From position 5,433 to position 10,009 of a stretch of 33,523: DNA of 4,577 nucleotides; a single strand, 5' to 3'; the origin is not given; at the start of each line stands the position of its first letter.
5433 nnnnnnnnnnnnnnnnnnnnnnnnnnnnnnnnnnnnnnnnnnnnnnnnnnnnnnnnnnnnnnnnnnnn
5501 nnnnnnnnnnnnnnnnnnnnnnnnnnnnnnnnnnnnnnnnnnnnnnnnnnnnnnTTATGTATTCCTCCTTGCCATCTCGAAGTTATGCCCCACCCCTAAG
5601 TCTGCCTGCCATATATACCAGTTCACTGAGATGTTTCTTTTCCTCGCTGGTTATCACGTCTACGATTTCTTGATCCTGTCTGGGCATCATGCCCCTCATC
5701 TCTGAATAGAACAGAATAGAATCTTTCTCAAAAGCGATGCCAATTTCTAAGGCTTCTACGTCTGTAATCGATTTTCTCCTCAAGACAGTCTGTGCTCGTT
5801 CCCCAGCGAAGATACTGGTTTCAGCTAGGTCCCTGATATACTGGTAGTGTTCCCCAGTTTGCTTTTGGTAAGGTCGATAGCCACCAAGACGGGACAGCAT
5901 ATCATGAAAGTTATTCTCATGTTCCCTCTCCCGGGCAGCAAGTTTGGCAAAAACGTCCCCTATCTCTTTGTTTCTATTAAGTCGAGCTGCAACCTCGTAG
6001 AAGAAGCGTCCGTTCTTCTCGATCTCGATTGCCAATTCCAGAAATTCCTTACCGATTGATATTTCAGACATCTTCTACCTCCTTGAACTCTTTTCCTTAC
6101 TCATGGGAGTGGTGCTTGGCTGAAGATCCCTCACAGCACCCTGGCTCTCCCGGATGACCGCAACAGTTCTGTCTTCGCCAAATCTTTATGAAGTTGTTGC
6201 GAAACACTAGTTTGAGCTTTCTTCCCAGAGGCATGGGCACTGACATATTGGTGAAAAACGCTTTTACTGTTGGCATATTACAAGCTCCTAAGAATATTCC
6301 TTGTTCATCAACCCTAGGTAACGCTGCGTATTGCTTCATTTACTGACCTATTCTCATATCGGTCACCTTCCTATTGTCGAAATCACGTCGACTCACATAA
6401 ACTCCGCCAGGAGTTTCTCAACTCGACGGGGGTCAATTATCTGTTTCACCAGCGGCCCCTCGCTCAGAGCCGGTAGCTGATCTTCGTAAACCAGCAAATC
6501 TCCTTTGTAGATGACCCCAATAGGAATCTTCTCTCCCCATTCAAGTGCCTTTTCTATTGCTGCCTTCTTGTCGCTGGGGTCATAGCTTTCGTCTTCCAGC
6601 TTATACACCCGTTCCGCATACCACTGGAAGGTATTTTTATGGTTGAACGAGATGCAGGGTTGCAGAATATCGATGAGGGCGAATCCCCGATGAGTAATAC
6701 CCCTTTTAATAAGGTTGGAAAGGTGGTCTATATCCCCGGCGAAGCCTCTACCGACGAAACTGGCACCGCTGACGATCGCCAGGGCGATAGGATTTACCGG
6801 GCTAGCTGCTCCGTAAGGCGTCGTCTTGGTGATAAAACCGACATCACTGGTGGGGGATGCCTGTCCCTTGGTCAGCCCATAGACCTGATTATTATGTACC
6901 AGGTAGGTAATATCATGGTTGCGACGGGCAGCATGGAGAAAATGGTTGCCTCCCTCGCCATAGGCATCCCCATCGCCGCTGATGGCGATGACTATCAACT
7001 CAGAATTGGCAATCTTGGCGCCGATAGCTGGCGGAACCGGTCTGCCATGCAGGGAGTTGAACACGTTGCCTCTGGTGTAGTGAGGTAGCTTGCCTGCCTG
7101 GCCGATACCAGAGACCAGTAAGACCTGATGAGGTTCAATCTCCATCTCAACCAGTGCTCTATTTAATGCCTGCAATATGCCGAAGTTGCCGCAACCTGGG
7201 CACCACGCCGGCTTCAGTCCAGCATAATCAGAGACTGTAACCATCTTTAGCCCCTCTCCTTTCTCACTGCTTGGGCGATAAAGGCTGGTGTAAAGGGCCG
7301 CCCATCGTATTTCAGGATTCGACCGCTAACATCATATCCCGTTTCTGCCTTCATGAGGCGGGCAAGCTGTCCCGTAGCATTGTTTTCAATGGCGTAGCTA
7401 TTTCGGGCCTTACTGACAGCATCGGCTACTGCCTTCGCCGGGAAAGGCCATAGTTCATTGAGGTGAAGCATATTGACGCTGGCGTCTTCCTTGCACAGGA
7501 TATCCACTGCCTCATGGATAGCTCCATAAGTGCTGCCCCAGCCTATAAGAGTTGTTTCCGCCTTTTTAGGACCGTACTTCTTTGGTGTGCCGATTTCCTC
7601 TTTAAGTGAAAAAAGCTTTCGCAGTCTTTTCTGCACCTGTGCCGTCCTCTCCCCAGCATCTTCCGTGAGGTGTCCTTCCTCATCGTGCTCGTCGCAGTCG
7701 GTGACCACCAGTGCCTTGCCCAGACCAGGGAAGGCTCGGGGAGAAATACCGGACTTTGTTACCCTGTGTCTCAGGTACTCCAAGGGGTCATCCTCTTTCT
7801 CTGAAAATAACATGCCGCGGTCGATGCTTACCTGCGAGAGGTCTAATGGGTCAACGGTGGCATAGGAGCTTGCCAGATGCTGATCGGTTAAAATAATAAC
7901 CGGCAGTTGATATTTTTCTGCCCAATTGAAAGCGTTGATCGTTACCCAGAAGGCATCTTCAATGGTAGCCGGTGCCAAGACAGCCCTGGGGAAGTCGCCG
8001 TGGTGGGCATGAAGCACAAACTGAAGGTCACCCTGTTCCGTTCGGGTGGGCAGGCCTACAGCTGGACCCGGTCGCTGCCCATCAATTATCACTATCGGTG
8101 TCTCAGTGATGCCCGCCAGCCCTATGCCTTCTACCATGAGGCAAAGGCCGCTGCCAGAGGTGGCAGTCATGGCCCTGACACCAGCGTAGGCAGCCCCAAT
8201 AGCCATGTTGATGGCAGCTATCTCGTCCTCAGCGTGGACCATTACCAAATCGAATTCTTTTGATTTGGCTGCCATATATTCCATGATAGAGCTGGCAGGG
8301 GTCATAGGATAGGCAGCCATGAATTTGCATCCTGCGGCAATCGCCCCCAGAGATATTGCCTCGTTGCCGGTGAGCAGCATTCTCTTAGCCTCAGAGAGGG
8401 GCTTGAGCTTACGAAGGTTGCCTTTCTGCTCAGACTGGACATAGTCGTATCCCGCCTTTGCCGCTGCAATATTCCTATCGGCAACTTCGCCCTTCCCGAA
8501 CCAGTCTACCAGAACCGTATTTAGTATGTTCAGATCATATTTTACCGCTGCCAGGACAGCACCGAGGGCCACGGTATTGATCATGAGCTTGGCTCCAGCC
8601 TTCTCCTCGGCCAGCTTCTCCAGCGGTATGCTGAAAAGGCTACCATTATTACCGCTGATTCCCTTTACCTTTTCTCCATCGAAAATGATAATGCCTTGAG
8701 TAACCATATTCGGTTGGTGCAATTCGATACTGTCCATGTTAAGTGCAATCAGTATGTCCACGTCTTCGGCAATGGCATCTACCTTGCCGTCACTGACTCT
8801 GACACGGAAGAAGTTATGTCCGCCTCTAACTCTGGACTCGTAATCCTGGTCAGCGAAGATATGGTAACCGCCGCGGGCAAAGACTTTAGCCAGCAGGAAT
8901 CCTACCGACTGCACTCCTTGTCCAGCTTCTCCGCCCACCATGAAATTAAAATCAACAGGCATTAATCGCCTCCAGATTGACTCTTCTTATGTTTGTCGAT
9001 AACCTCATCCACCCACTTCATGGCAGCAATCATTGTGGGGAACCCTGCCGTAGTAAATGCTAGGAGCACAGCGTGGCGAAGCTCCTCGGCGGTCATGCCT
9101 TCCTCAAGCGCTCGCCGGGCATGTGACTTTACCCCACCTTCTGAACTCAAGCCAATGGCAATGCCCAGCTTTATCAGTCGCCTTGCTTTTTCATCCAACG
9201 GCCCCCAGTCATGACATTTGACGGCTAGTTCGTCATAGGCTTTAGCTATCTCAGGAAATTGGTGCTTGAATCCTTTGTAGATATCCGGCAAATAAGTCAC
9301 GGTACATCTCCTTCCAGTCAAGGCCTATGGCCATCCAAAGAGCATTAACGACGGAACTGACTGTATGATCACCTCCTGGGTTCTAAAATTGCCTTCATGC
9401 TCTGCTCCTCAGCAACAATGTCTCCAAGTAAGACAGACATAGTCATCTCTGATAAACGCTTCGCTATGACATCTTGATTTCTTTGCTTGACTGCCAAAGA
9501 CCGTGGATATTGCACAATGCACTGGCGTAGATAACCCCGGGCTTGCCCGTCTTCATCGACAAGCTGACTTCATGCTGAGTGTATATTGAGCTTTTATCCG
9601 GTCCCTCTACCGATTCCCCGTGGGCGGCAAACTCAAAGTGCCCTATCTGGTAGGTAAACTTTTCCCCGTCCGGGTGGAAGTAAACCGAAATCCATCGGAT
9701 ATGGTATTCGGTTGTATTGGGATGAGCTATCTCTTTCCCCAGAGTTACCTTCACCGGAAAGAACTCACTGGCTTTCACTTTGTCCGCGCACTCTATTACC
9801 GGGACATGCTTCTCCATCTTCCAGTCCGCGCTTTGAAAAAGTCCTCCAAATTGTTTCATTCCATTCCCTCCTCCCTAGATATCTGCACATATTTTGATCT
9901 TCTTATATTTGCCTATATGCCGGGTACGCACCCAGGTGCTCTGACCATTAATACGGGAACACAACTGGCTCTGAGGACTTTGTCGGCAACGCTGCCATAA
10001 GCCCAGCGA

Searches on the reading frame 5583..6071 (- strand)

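Call 8: search_protein_families(library=pfam, proteins=[window:5583-6071:-], max_evalue=0.01)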
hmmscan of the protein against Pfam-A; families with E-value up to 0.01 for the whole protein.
window:5583-6071:- (162 aa): 1 family
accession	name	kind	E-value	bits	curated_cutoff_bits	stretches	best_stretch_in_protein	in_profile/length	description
PF02915.23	Rubrerythrin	-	7.1e-11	43.1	22.8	1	9-149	1-131/137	Rubrerythrin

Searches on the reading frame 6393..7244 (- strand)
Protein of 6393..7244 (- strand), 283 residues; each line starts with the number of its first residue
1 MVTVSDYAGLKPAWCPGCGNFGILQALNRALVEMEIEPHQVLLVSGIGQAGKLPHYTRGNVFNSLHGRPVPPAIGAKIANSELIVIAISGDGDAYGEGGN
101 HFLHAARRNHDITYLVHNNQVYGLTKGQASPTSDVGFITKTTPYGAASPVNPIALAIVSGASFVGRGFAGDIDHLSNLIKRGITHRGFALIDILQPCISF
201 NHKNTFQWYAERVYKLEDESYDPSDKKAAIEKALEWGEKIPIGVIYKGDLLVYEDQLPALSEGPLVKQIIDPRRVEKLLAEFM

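Call 8: search_protein_families(library=pfam, proteins=[window:6393-7244:-], max_evalue=0.01)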
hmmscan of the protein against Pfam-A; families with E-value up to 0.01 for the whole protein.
window:6393-7244:- (283 aa): 2 families
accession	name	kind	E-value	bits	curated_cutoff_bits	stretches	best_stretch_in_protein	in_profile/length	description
PF02775.26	TPP_enzyme_C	-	5.3e-27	94.9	21.9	1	54-193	19-151/151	Thiamine pyrophosphate enzyme, C-terminal TPP binding domain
PF12367.13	PFO_beta_C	-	1.2e-25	89.8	24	1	197-261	1-65/66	Pyruvate ferredoxin oxidoreductase beta subunit C terminal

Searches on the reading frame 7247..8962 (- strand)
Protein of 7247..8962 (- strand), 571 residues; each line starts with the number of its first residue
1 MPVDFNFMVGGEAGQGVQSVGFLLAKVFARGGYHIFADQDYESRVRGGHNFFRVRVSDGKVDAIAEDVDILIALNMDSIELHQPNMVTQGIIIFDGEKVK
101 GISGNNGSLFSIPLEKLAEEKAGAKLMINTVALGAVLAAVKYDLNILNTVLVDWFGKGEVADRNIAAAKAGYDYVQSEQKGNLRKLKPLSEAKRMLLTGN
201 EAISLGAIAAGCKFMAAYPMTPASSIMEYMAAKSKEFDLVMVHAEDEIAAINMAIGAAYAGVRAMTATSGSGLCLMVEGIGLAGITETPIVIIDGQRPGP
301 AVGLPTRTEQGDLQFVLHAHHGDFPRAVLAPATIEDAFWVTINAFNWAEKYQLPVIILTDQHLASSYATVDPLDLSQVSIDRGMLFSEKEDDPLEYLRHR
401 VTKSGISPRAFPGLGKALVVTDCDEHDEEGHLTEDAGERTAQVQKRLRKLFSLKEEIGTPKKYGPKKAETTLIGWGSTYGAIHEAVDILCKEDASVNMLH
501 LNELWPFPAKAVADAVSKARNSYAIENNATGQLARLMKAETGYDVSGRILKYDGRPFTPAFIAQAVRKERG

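Call 8: search_protein_families(library=pfam, proteins=[window:7247-8962:-], max_evalue=0.01)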
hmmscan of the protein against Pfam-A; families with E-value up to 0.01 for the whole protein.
window:7247-8962:- (571 aa): 5 families
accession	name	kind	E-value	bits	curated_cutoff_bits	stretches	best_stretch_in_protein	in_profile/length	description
PF01855.24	POR_N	-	5.1e-64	216.6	27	1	206-444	2-230/231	Pyruvate flavodoxin/ferredoxin oxidoreductase, thiamine diP-bdg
PF01558.24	POR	-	9.9e-34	117.4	27.4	1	13-173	1-173/173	Pyruvate ferredoxin/flavodoxin oxidoreductase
PF17147.9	PFOR_II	-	4.1e-09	37.2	27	1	468-559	1-99/102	Pyruvate:ferredoxin oxidoreductase core domain II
PF02776.23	TPP_enzyme_N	-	4.2e-06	27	26.8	1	202-306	6-107/119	Thiamine pyrophosphate enzyme, N-terminal TPP binding domain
PF02780.25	Transketolase_C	-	0.00026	21.3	25.9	1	467-529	9-71/124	Transketolase, C-terminal domain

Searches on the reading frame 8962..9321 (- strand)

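Call 8: search_protein_families(library=pfam, proteins=[window:8962-9321:-], max_evalue=0.01)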
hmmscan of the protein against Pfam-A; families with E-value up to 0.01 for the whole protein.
window:8962-9321:- (119 aa): 1 family
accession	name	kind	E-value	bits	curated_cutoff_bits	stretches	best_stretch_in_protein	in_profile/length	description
PF02627.25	CMD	-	1.3e-14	54.4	23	1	23-106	1-84/84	Carboxymuconolactone decarboxylase family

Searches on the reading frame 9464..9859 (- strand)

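Call 8: search_protein_families(library=pfam, proteins=[window:9464-9859:-], max_evalue=0.01)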
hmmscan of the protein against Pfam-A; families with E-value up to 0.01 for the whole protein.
window:9464-9859:- (131 aa): 1 family
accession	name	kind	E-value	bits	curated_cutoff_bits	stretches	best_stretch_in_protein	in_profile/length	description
PF01880.24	Desulfoferrodox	-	1.5e-31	109.3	22.2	1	11-124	2-97/98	Desulfoferrodoxin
